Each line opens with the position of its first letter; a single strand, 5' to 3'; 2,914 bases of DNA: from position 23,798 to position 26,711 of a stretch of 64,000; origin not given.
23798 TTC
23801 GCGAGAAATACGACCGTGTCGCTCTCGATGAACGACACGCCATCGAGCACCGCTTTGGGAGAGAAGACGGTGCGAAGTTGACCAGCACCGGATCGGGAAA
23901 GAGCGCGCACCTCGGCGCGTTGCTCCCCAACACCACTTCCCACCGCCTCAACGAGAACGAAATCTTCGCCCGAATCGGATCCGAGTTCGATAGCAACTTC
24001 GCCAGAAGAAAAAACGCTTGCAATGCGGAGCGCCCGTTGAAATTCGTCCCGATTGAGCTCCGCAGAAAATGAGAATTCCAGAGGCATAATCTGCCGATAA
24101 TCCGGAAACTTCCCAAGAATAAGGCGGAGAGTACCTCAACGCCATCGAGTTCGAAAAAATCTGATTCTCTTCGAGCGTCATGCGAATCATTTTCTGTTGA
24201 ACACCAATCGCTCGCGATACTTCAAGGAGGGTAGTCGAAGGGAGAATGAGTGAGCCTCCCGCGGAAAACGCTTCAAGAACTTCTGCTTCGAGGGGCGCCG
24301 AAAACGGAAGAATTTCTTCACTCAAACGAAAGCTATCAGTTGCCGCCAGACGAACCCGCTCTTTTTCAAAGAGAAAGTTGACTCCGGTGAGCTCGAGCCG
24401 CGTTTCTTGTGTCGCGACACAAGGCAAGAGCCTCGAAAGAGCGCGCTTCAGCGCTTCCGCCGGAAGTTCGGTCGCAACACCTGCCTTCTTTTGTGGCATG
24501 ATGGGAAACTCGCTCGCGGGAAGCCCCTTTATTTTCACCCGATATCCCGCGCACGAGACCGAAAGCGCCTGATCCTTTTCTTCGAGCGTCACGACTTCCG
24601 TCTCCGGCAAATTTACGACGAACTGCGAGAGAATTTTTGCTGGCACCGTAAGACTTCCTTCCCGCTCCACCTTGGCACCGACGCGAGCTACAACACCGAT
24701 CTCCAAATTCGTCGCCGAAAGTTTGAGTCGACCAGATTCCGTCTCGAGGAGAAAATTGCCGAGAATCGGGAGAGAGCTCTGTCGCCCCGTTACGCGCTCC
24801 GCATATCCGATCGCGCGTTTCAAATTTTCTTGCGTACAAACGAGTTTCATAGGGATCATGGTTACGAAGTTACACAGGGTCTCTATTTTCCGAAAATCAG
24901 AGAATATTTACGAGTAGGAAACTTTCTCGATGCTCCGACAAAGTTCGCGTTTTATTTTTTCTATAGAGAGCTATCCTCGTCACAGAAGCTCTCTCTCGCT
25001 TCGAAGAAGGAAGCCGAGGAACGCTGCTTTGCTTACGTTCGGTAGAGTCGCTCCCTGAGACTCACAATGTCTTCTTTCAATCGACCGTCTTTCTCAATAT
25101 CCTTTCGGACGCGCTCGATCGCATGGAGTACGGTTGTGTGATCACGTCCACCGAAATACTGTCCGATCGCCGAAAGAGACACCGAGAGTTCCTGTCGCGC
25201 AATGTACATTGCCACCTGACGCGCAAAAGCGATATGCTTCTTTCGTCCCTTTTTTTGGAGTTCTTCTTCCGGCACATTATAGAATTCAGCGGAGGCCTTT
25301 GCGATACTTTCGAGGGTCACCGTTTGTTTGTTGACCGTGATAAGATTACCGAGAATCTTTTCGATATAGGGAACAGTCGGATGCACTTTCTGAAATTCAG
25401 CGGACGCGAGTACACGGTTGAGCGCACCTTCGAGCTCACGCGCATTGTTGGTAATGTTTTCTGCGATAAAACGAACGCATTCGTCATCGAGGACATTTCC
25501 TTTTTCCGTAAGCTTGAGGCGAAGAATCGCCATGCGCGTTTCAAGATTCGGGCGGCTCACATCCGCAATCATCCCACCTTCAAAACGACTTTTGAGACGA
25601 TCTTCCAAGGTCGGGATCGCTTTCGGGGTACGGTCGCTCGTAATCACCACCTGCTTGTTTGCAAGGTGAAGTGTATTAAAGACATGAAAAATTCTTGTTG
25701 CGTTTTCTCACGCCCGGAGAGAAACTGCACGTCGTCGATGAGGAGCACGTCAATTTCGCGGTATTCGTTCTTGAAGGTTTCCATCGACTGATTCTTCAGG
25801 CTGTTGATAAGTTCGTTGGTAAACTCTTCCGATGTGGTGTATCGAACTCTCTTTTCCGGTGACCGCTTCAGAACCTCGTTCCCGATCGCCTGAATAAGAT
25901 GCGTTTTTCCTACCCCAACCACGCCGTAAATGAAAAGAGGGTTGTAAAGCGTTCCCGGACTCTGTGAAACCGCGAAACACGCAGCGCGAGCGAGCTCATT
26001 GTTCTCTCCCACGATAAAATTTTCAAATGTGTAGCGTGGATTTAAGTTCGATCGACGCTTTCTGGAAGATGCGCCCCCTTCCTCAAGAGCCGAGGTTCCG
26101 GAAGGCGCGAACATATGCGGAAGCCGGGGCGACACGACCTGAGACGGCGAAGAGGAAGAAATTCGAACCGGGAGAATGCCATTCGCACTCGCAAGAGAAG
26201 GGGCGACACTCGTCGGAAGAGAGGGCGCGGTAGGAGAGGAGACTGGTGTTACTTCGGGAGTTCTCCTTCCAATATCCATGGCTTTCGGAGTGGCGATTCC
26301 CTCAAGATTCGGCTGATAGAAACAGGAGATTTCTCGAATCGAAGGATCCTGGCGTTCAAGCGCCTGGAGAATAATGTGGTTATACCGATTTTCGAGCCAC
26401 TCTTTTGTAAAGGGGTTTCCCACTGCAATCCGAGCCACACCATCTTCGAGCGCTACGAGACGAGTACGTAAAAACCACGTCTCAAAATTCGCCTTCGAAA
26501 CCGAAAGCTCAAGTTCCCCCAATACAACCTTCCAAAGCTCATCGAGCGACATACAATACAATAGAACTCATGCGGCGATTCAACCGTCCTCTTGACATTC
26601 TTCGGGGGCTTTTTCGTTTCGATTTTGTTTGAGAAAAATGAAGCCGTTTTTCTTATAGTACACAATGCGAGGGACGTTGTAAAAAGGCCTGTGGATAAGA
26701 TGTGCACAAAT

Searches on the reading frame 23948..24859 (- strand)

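Call 27: search_protein_families(library=phrogs, proteins=[window:23948-24859:-], max_evalue=0.01)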
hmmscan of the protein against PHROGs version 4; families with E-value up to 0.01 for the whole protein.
window:23948-24859:- (303 aa): 2 families
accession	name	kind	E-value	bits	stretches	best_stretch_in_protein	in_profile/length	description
phrog_947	-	DNA, RNA and nucleotide metabolism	1e-33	117.8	1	4-243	3-239/368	DNA polymerase processivity factor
phrog_12598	-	DNA, RNA and nucleotide metabolism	0.0026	18.2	0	135-184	11-60/275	RusA-like Holliday junction resolvase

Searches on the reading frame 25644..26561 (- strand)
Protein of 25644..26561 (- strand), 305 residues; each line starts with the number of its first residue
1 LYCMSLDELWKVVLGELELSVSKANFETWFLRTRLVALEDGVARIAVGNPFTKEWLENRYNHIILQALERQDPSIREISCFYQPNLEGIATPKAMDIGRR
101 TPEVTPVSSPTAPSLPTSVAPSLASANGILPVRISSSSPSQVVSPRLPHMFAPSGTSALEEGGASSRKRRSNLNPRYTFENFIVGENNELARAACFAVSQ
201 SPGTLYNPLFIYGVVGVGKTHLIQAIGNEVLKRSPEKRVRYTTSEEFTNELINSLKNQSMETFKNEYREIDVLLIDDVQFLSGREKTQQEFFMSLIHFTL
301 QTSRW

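Call 28: search_protein_families(library=ncbifam, proteins=[window:25644-26561:-], max_evalue=0.00001)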
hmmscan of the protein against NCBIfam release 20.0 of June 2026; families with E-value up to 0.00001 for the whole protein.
window:25644-26561:- (305 aa): 11 families
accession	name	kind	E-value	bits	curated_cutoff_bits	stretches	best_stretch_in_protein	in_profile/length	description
TIGR00362.1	DnaA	equivalog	3.3e-71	240.7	343.9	1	10-295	1-226/437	chromosomal replication initiator protein DnaA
NF001154.0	PRK00149.3-3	equivalog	4.8e-44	151.1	410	1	168-294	112-240/462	chromosomal replication initiator protein DnaA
NF009087.0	PRK12422.1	equivalog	1.1e-27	97.4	657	1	171-294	102-227/455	chromosomal replication initiator protein DnaA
NF038214.1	IS21_help_AAA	equivalog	4.6e-15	55.9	200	1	165-294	48-176/232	IS21-like element helper ATPase IstB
NF005304.0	PRK06835.1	equivalog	4.3e-11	42.5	215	1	207-293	184-270/330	ATP-binding protein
TIGR03420.1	DnaA_homol_Hda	equivalog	2.1e-10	40.5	194.8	1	173-297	8-118/226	DnaA regulatory inactivator Hda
NF006505.0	PRK08939.1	equivalog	3e-10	39.9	228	1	193-278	143-226/306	primosomal protein DnaI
NF005992.0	PRK08116.1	subfamily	1.4e-09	37.5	189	1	175-278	80-187/269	hypothetical protein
NF005378.0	PRK06921.1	subfamily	3.7e-08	32.8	207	1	206-287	117-196/266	hypothetical protein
NF005206.0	PRK06672.1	equivalog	5.9e-07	28.8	416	1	10-69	5-63/341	hypothetical protein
NF009043.0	PRK12377.1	subfamily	7.1e-06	25.8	389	0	172-280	66-174/248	ATP-binding protein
